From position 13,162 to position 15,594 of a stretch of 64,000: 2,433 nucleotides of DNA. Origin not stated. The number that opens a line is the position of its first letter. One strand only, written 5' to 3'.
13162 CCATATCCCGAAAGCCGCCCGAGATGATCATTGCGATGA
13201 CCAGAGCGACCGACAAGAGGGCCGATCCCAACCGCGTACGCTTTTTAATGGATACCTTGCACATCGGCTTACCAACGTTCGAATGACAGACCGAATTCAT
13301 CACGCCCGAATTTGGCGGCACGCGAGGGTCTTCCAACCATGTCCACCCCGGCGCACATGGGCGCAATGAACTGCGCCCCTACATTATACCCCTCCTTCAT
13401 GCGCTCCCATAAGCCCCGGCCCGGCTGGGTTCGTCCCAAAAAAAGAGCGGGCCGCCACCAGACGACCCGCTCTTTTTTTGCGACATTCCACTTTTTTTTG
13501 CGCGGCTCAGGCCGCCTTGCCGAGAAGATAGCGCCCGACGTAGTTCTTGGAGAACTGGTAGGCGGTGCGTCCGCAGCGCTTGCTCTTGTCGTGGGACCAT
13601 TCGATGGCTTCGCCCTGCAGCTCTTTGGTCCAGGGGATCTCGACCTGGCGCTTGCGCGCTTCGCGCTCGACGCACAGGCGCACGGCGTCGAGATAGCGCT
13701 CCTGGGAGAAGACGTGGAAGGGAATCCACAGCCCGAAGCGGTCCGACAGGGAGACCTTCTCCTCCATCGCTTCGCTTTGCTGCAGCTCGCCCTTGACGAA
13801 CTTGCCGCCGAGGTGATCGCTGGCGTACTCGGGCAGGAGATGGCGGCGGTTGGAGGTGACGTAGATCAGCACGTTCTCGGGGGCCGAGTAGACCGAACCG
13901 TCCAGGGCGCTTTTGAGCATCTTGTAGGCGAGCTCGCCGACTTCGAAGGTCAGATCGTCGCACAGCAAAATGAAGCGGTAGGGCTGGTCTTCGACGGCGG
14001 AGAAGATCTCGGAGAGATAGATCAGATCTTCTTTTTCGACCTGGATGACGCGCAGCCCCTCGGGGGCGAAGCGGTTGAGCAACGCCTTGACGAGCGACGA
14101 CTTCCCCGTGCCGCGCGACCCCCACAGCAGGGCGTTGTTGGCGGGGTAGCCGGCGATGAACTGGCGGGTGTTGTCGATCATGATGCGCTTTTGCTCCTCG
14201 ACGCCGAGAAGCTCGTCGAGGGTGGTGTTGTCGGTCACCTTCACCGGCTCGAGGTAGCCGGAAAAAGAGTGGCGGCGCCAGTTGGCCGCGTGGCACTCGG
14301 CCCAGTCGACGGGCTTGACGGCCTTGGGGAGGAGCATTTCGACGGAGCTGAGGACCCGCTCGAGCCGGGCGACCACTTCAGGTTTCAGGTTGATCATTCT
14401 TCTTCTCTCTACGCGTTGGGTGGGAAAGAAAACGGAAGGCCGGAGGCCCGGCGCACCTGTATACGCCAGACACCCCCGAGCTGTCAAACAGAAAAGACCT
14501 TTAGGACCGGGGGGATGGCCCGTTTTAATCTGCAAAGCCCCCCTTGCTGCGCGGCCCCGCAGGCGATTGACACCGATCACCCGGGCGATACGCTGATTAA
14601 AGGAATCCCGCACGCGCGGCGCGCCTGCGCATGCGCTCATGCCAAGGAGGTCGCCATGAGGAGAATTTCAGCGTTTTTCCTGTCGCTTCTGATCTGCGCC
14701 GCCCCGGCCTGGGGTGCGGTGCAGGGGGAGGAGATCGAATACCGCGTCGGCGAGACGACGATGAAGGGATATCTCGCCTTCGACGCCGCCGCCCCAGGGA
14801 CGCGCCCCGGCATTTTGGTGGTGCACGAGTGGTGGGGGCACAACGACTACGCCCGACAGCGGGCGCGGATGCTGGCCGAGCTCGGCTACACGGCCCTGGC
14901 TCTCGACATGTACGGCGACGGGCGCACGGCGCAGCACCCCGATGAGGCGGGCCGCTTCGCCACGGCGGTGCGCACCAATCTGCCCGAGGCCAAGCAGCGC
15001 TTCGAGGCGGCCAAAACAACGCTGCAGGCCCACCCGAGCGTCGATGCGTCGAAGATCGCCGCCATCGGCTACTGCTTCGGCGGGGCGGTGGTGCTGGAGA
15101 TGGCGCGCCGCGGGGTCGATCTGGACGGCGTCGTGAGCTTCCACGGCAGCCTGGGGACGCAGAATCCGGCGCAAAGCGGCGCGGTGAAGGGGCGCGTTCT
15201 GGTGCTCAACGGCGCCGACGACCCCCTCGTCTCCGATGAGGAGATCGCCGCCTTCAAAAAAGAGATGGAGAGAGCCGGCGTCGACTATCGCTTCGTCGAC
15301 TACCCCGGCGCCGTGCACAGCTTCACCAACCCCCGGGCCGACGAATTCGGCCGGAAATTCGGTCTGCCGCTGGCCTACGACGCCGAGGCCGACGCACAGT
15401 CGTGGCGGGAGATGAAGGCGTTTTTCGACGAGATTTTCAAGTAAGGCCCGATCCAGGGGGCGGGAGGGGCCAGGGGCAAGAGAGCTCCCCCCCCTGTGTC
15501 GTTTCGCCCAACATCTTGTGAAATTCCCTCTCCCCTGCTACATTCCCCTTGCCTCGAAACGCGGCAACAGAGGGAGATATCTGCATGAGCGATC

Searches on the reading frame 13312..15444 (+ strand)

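Call 86: search_protein_families(library=pfam, proteins=[window:13312-15444:+], max_evalue=0.00001)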
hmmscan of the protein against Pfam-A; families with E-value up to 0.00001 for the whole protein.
window:13312-15444:+ (710 aa): 4 families
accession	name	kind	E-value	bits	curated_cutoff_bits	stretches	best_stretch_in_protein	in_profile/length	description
PF01738.24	DLH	-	3.7e-45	154.6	21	1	485-708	2-216/217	Dienelactone hydrolase family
PF08840.17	BAAT_C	-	2.4e-08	34.7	20.9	0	564-614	6-56/210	BAAT / Acyl-CoA thioester hydrolase C terminal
PF00326.27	Peptidase_S9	-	2e-07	31.2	22.6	0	621-677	139-195/213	Prolyl oligopeptidase family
PF12146.15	Hydrolase_4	-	4.1e-07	30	27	0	501-609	7-106/239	Serine aminopeptidase, S33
